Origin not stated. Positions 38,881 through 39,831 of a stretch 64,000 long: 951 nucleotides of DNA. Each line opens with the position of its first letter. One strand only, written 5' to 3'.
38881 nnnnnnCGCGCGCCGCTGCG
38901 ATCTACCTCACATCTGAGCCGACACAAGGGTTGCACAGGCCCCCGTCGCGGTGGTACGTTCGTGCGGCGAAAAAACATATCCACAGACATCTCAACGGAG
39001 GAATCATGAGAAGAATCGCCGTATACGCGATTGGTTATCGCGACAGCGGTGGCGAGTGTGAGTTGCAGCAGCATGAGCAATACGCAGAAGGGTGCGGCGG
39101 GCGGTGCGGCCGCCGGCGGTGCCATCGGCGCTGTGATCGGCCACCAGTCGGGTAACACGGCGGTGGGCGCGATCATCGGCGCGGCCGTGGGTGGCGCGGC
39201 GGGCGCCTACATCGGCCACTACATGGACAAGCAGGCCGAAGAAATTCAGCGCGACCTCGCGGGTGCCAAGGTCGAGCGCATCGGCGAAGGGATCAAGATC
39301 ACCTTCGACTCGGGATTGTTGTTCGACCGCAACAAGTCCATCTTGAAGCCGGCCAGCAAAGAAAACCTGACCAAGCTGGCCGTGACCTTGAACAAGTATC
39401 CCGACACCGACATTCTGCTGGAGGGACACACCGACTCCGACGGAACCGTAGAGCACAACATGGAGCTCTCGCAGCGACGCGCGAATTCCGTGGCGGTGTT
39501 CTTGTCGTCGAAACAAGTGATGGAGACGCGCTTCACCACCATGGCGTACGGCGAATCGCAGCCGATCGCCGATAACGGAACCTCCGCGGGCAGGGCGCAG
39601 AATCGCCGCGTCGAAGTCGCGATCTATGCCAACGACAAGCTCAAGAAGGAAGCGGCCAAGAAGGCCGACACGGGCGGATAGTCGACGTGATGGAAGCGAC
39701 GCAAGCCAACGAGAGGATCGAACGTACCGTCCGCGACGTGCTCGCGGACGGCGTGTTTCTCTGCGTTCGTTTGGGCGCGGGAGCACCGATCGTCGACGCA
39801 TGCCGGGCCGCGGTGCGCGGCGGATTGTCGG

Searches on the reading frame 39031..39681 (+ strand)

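Call 3: search_protein_families(library=pfam, proteins=[window:39031-39681:+], max_evalue=1)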
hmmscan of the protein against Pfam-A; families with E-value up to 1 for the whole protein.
window:39031-39681:+ (216 aa): 14 families
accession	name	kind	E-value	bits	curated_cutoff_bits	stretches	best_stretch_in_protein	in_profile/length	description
PF00691.25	OmpA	-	7.5e-22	78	27.2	1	97-192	1-98/98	OmpA family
PF13488.11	Gly-zipper_Omp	-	2.1e-12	47.2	25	2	24-68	1-45/46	Glycine zipper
PF13441.11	Gly-zipper_YMGG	-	1.4e-09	37.9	28.9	1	17-64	2-45/45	YMGG-like Gly-zipper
PF05433.20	Rick_17kDa_Anti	-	4.3e-07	30.2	24.2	1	21-62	2-43/43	Glycine zipper 2TM domain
PF05818.17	TraT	-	0.0038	17.5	31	1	16-61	85-130/214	Enterobacterial TraT complement resistance protein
PF13436.11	Gly-zipper_OmpA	-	0.0061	16.8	27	1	20-59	2-41/44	Glycine-zipper domain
PF04306.18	DUF456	-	0.036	14.8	29.4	1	2-65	39-97/139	Protein of unknown function (DUF456)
PF04391.17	DUF533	-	0.071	13.1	29.6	1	22-72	2-56/178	Protein of unknown function (DUF533)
PF11981.13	DUF3482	-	0.073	12.9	29.2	1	19-73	152-203/293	Domain of unknown function (DUF3482)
PF20721.2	C19orf12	-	0.074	13.3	30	1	15-83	35-101/163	C19orf12-like protein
PF11974.14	bMG3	-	0.1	13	34.9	1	126-179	40-93/103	Bacterial alpha-2-macroglobulin MG3 domain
PF21724.2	DUF6861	-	0.27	11.1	28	1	21-63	42-82/194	Family of unknown function (DUF6861)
PF07694.17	5TM-5TMR_LYT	-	0.42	10.6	24.6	1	21-73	59-111/169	5TMR of 5TMR-LYT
PF10247.14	Romo1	-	0.49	11.3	27.6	1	44-65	7-28/66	Reactive mitochondrial oxygen species modulator 1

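Call 4: search_protein_families(library=ncbifam, proteins=[window:39031-39681:+], max_evalue=1)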
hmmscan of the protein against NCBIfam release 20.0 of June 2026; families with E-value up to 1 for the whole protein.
window:39031-39681:+ (216 aa): 47 families (the best 25 are shown)
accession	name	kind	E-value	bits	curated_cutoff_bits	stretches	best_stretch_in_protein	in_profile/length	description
NF053611.1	YiaD_Gzip_OmpA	equivalog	1.2e-68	230.9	175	1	2-198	3-206/206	YiaD family glycine zipper/OmpA-like lipoprotein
NF007804.1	PRK10510.1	equivalog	1.5e-38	132.3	307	1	6-198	15-216/219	OmpA family lipoprotein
NF053613.1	OMP_toxin_LptF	equivalog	4.8e-33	114.9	400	1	66-202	117-249/256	lipotoxin F family OmpA-related lipoprotein LptF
NF045787.1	OmpABordt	equivalog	8.8e-30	103.8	200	1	83-199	78-190/194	outer membrane protein OmpA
NF053612.1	anchor_PA1041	equivalog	1.6e-29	103.5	250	1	88-198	125-235/236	PA1041 family peptidoglycan-binding anchor lipoprotein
NF053585.1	OMP_LP_YfiB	equivalog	1.1e-27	97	128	1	83-199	45-161/163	outer membrane lipoprotein YfiB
NF038224.1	OmpA_like_CmpA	equivalog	4.7e-25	88.5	300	1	23-207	38-223/233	C-OmpA-like family protein CmpA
NF006541.1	PRK09038.1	equivalog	2e-23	83.3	283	1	79-201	126-251/253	flagellar motor protein MotD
TIGR02802.1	Pal_lipo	equivalog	9e-23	80.4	125.35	1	97-197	3-103/104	peptidoglycan-associated lipoprotein Pal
NF045788.1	Omp38Acinit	equivalog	5.9e-22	78.2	500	1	95-198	242-346/354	outer membrane protein Omp38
TIGR03350.1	type_VI_ompA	equivalog_domain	4.9e-21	75.1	139.8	1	72-198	10-137/137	type VI secretion system protein TssL, long form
NF033763.1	exchanger_TraB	exception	9.6e-20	70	700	1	80-200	379-499/522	outer membrane exchange protein TraB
NF007424.1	PRK09967.1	equivalog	4.8e-18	65.8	155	1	94-199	52-158/160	OmpA family protein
NF005831.1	PRK07734.1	equivalog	1.2e-17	64.5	301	1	81-198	126-248/250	flagellar motor protein MotB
NF006508.0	PRK08944.1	subfamily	2.7e-17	63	259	1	71-209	154-298/304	MotB family protein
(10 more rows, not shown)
